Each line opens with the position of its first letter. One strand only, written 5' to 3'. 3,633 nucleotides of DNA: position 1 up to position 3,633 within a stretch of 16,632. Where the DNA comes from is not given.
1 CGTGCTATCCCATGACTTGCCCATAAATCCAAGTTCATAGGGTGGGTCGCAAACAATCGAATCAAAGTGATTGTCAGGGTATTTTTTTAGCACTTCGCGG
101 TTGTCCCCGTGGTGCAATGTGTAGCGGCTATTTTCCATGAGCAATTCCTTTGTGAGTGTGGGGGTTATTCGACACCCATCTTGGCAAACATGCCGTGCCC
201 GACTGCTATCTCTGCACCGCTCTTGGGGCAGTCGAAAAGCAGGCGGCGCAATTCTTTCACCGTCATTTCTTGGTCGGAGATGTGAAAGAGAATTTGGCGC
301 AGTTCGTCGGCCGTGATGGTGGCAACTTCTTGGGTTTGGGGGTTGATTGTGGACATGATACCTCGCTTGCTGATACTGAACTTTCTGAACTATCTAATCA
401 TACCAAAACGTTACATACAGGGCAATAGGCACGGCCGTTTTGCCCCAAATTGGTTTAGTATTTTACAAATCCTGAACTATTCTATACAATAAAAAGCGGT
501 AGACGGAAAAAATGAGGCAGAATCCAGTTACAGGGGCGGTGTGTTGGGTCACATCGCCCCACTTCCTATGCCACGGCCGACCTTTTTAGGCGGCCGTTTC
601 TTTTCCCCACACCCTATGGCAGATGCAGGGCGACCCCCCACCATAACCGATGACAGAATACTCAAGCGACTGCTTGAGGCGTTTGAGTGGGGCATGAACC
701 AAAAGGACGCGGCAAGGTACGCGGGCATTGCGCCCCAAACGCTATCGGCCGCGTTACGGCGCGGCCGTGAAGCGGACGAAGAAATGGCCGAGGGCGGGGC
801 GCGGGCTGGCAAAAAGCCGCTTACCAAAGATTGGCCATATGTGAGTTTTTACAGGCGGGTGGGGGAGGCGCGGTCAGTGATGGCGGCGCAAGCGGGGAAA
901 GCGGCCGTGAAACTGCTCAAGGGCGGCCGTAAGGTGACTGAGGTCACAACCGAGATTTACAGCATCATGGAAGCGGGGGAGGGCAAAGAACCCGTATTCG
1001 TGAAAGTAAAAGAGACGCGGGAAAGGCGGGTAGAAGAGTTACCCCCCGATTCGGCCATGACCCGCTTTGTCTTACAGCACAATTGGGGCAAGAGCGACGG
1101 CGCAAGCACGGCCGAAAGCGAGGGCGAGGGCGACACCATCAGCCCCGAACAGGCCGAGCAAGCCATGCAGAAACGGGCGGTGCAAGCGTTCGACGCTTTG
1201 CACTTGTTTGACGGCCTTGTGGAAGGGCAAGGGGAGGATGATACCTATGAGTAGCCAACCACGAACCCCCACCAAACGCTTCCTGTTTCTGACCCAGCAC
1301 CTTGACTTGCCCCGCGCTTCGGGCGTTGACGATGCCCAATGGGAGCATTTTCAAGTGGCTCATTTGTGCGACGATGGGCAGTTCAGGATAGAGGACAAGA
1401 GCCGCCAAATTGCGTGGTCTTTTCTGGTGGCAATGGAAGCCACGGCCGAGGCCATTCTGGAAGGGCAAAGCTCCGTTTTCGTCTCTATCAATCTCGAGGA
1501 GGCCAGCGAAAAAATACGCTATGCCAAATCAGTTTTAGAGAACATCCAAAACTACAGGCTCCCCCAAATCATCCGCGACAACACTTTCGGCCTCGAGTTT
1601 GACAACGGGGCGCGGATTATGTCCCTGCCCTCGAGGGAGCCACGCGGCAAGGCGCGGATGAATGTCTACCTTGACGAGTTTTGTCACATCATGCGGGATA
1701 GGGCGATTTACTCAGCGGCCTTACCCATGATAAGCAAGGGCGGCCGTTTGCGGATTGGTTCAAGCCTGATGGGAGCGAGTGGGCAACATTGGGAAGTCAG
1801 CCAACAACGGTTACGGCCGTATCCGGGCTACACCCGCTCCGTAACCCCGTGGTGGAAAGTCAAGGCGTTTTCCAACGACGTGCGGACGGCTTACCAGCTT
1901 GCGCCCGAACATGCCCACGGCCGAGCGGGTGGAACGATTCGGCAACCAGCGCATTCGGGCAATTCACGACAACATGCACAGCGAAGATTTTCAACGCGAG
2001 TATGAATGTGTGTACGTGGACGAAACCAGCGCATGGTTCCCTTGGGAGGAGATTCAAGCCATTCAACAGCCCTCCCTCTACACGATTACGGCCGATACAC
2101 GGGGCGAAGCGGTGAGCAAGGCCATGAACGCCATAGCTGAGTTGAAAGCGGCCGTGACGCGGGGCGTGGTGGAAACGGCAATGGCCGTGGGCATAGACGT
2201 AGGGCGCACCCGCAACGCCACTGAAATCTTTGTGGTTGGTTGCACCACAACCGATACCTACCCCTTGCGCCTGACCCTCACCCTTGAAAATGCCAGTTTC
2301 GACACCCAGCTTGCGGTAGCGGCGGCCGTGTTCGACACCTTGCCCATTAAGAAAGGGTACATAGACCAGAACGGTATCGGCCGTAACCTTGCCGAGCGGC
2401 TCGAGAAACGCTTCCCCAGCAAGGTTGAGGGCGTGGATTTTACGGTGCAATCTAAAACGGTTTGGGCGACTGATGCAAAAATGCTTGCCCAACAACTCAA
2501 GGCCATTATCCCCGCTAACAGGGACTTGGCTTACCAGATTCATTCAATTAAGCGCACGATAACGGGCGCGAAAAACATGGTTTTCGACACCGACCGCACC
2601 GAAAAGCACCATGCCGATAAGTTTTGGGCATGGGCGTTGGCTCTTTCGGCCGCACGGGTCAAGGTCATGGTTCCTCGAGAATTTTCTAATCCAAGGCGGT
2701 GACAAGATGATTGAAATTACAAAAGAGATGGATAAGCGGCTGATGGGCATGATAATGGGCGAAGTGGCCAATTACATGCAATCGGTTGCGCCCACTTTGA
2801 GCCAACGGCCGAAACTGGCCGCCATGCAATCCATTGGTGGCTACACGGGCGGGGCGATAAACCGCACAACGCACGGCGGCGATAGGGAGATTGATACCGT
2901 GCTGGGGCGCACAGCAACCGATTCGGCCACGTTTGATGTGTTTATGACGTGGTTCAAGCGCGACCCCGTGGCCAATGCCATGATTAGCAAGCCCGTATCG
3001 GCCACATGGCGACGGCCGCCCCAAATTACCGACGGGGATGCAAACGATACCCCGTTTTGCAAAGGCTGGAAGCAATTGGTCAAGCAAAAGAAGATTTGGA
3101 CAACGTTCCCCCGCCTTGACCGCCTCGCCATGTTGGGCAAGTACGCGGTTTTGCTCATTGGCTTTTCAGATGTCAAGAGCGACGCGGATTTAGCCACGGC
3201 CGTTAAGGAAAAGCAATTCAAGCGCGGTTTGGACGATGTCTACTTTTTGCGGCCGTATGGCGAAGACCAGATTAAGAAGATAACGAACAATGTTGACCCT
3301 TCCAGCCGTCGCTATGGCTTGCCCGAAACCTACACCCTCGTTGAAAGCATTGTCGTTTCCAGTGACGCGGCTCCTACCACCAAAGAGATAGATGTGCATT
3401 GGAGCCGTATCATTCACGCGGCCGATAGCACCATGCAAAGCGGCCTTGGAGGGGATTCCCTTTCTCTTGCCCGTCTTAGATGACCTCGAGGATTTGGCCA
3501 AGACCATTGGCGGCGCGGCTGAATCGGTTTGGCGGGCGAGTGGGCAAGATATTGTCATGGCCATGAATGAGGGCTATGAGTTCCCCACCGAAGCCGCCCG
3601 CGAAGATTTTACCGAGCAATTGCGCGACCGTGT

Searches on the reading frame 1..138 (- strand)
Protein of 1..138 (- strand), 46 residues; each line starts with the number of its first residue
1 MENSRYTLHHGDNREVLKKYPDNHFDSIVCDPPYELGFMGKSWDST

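Call 59: search_protein_families(library=pfam, proteins=[window:1-138:-], max_evalue=0.05)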
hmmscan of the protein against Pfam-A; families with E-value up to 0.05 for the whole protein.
window:1-138:- (46 aa): 3 families
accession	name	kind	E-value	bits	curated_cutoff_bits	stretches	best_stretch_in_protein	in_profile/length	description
PF03602.21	Cons_hypoth95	-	0.018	15.2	24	1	7-37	94-126/182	Conserved hypothetical protein 95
PF01564.23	Spermine_synth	-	0.031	14.2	22.9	1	2-37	70-104/186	Spermine/spermidine synthase domain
PF10237.15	N6-adenineMlase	-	0.047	13.8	23.2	1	12-34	76-98/166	Probable N6-adenine methyltransferase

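Call 60: search_protein_families(library=phrogs, proteins=[window:1-138:-], max_evalue=0.01)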
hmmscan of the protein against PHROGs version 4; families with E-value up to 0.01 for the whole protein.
window:1-138:- (46 aa): 5 families
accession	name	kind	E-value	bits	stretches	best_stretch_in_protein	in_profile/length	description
phrog_67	-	other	8.4e-17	62.5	1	2-45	120-163/743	DNA methyltransferase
phrog_6025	-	other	2.7e-10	41.2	1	2-45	8-54/192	DNA methyltransferase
phrog_11619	-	other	6.6e-06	26.7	1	3-43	65-105/186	DNA methyltransferase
phrog_12862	-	unknown function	0.00029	21.7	1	6-45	3-40/149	-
phrog_10183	-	other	0.0055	16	1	3-34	499-528/889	DNA methyltransferase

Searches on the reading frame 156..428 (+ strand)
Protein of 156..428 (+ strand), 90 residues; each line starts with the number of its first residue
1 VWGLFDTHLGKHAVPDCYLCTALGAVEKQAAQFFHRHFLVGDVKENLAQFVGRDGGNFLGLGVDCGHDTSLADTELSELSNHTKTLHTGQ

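Call 40: search_protein_families(library=phrogs, proteins=[window:156-428:+], max_evalue=0.01)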
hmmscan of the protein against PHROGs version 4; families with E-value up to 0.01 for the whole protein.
window:156-428:+ (90 aa): 0 families

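Call 41: search_protein_families(library=pfam, proteins=[window:156-428:+], max_evalue=0.05)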
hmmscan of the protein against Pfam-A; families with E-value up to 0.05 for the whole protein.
window:156-428:+ (90 aa): 0 families
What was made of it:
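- On Lambda-type Q antitermination unit (PR'-qut-tR'): The ORF just upstream (81-84 aa) has no Pfam hit and only a weak PHROG hit of unknown function (calls 40, 41).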

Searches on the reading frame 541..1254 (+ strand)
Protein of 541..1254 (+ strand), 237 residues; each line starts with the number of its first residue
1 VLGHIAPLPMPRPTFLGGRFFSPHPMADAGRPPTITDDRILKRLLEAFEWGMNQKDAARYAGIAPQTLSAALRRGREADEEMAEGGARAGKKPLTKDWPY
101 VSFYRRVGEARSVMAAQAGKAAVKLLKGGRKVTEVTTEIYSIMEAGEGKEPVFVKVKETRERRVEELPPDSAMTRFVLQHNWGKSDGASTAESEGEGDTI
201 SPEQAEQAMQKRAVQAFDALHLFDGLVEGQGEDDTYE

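Call 8: search_protein_families(library=pfam, proteins=[window:541-1254:+], max_evalue=0.01)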
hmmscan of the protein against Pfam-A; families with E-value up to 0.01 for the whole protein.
window:541-1254:+ (237 aa): 2 families
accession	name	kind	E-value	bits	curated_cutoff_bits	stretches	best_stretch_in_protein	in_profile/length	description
PF01381.28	HTH_3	-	0.0027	18.1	23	1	51-83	9-41/55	Helix-turn-helix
PF20432.4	Xre-like-HTH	-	0.005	17.5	25.8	0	41-76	15-47/63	Antitoxin Xre-like helix-turn-helix domain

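Call 9: search_protein_families(library=phrogs, proteins=[window:541-1254:+], max_evalue=0.001)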
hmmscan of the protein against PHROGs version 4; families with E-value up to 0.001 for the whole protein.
window:541-1254:+ (237 aa): 1 family
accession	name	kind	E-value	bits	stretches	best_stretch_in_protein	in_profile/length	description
phrog_4102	-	head and packaging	6.7e-10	40.4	1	28-118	8-83/166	terminase small subunit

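Call 59: search_protein_families(library=pfam, proteins=[window:616-1254:+], max_evalue=0.05)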
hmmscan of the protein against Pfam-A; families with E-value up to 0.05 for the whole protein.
window:616-1254:+ (212 aa): 4 families
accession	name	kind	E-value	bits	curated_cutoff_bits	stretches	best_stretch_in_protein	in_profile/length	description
PF01381.28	HTH_3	-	0.0022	18.4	23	1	26-58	9-41/55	Helix-turn-helix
PF20432.4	Xre-like-HTH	-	0.0037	18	25.8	1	16-51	15-47/63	Antitoxin Xre-like helix-turn-helix domain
PF02954.25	HTH_8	-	0.036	14.2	22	0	15-49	9-41/42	Bacterial regulatory protein, Fis family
PF13545.12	HTH_Crp_2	-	0.045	14.2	27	0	23-49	19-45/70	Crp-like helix-turn-helix domain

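Call 60: search_protein_families(library=phrogs, proteins=[window:616-1254:+], max_evalue=0.01)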
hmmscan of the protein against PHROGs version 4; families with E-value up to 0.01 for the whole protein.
window:616-1254:+ (212 aa): 2 families
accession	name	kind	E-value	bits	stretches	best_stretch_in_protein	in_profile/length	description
phrog_4102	-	head and packaging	6.7e-10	40.4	1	3-93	8-83/166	terminase small subunit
phrog_2328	-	transcription regulation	0.0073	17.1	0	14-59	15-61/128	transcriptional repressor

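Call 79: find_homologous_proteins(query=window:616-1254:+, max_evalue=0.00001)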
Query window:616-1254:+ (212 aa): 2 proteins with E <= 0.00001 among 972 candidates.
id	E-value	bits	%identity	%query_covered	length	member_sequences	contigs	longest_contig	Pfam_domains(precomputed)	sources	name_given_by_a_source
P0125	3.5e-132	456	100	100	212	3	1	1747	-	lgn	-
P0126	4.0e-60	221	83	58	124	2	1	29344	-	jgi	jgi:hypothetical protein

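Call 80: find_encoding_contigs(protein=P0126, flank=10000, max_places=3)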
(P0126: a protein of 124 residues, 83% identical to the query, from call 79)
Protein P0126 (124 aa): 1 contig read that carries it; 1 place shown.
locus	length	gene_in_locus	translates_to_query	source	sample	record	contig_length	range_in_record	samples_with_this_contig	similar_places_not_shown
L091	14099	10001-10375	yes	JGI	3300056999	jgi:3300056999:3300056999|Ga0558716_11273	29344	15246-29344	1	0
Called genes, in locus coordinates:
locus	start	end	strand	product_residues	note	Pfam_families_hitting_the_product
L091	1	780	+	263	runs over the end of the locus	PF00186:DHFR_1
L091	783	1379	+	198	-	PF22569:DCD_C (weak), PF22769:DCD, PF00692:dUTPase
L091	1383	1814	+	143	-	-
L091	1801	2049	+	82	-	-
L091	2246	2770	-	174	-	-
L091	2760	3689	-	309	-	PF07505:DUF5131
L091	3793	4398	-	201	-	-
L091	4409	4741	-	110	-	-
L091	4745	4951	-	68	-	-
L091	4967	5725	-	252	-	PF12728:HTH_17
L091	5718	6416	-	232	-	PF01555:N6_N4_Mtase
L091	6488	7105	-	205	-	PF01555:N6_N4_Mtase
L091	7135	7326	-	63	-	-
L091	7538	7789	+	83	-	-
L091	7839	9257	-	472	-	PF01555:N6_N4_Mtase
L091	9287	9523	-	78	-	-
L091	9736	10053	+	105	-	-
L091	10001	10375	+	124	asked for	-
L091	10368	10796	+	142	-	-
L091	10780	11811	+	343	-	PF03237:Terminase_6N (faint), PF17289:Terminase_6C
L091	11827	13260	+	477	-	PF06381:Phage_portal_3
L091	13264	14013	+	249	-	-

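Call 81: find_encoding_contigs(protein=P0125, flank=3000, max_places=3)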
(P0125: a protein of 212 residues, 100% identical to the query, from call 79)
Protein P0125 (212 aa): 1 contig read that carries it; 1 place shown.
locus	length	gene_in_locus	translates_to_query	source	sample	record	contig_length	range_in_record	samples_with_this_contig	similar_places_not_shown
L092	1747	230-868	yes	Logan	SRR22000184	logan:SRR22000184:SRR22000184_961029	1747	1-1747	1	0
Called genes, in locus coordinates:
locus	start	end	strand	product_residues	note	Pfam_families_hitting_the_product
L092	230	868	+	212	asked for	-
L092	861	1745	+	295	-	?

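Call 84: search_protein_families(library=phrogs, proteins=[L091:4967-5725:-, L091:4745-4951:-, L091:4409-4741:-, L091:3793-4398:-, L091:2246-2770:-, L091:7135-7326:-, L091:7538-7789:+, L091:9287-9523:-, L091:1383-1814:+, L091:1801-2049:+], max_evalue=0.001)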
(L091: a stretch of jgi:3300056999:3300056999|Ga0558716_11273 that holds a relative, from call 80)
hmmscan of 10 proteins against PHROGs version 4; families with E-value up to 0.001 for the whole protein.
L091:4967-5725:- (252 aa): 4 families
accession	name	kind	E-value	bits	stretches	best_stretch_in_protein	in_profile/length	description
phrog_323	-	transcription regulation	2.5e-07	31.6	1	44-112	4-72/319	transcriptional regulator, D5-like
phrog_11013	-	unknown function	8.9e-05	23.3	1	43-86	28-71/87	-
phrog_66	-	integration and excision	0.00011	23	1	178-240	89-152/412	excisionase and transcriptional regulator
phrog_10045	-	DNA, RNA and nucleotide metabolism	0.00073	20.3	0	179-234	17-73/74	HTH DNA binding protein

L091:4745-4951:- (68 aa): 0 families

L091:4409-4741:- (110 aa): 0 families

L091:3793-4398:- (201 aa): 0 families

L091:2246-2770:- (174 aa): 6 families
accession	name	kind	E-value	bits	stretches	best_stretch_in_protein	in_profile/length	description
phrog_22538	-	unknown function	3.6e-12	47.6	1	7-73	98-164/165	-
phrog_7609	-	unknown function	3.1e-11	44.8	1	26-73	79-126/130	-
phrog_11184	-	unknown function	1.1e-10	42.4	1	19-74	38-97/104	-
phrog_2906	-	unknown function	7e-09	36.5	1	21-72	203-254/299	-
phrog_139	-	other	2.6e-07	31.4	1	12-72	281-341/342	deoxynucleoside monophosphate kinase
phrog_32278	-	unknown function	3.8e-05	24.7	1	18-67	46-94/103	-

L091:7135-7326:- (63 aa): 0 families

L091:7538-7789:+ (83 aa): 1 family
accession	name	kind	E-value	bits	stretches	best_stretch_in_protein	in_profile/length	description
phrog_4102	-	head and packaging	0.00017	22.8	1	17-54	7-43/166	terminase small subunit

L091:9287-9523:- (78 aa): 0 families

L091:1383-1814:+ (143 aa): 0 families

L091:1801-2049:+ (82 aa): 0 families

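Call 85: search_protein_families(library=pfam, proteins=[L091:4967-5725:-, L091:4745-4951:-, L091:4409-4741:-, L091:3793-4398:-, L091:2246-2770:-, L091:7135-7326:-, L091:7538-7789:+, L091:9287-9523:-, L091:1383-1814:+, L091:1801-2049:+], max_evalue=0.01)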
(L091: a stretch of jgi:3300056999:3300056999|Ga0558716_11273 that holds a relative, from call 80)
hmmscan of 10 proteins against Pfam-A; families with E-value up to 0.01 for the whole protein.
L091:4967-5725:- (252 aa): 1 family
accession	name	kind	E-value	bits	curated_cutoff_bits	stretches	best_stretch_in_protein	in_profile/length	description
PF12728.13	HTH_17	-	1.7e-08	35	27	1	182-226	1-45/51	Helix-turn-helix domain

L091:4745-4951:- (68 aa): 0 families

L091:4409-4741:- (110 aa): 0 families

L091:3793-4398:- (201 aa): 0 families

L091:2246-2770:- (174 aa): 0 families

L091:7135-7326:- (63 aa): 0 families

L091:7538-7789:+ (83 aa): 1 family
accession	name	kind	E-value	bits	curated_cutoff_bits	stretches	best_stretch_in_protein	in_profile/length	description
PF01381.28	HTH_3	-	0.0026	18.2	23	0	39-70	7-38/55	Helix-turn-helix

L091:9287-9523:- (78 aa): 0 families

L091:1383-1814:+ (143 aa): 0 families

L091:1801-2049:+ (82 aa): 0 families

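Call 86: search_solved_structures(query=L091:4967-5725:-, max_evalue=1, show_alignments=2)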
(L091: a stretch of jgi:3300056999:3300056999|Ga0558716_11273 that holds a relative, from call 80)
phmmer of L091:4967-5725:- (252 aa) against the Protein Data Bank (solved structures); distinct sequences matched with E-value up to 1: 0.
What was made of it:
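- Closest known: AlpA-dependent antitermination at PalpB-tB. Different: The L091 HTH_17 protein is only a lead and matches no solved structure (call 86).
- The 252-aa HTH_17 protein of L091 matches no solved structure (call 86).
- Tried and rejected: L091 HTH_17 protein as an AlpA-like candidate: no match to any PDB sequence (call 86).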

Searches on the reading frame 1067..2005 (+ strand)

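Call 8: search_protein_families(library=pfam, proteins=[window:1067-2005:+], max_evalue=0.01)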
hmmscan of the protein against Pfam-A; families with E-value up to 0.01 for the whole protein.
window:1067-2005:+ (312 aa): 1 family
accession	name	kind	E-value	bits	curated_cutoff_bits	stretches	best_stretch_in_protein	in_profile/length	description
PF03237.21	Terminase_6N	-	6.5e-08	32.9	22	1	111-227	4-127/215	Terminase large subunit, T4likevirus-type, N-terminal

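Call 9: search_protein_families(library=phrogs, proteins=[window:1067-2005:+], max_evalue=0.001)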
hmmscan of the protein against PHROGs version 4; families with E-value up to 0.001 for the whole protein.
window:1067-2005:+ (312 aa): 3 families
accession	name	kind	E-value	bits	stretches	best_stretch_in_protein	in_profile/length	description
phrog_22646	-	unknown function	5.2e-36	125.5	1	93-281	38-233/374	-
phrog_3746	-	head and packaging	2e-07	31.3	1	103-214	157-267/374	terminase large subunit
phrog_2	-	head and packaging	2.5e-05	24.2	1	88-230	267-398/807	terminase large subunit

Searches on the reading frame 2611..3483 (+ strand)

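Call 8: search_protein_families(library=pfam, proteins=[window:2611-3483:+], max_evalue=0.01)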
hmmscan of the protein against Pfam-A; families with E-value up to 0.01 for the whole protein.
window:2611-3483:+ (290 aa): 1 family
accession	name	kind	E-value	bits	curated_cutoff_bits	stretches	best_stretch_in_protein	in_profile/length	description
PF06381.16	Phage_portal_3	-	1.5e-09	37.4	33.8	1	113-273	5-153/357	Phage portal protein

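Call 9: search_protein_families(library=phrogs, proteins=[window:2611-3483:+], max_evalue=0.001)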
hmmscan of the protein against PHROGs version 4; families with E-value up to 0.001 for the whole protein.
window:2611-3483:+ (290 aa): 1 family
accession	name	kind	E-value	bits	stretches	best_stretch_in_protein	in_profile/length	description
phrog_146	-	head and packaging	1.9e-25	90.8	1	103-284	49-223/587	portal protein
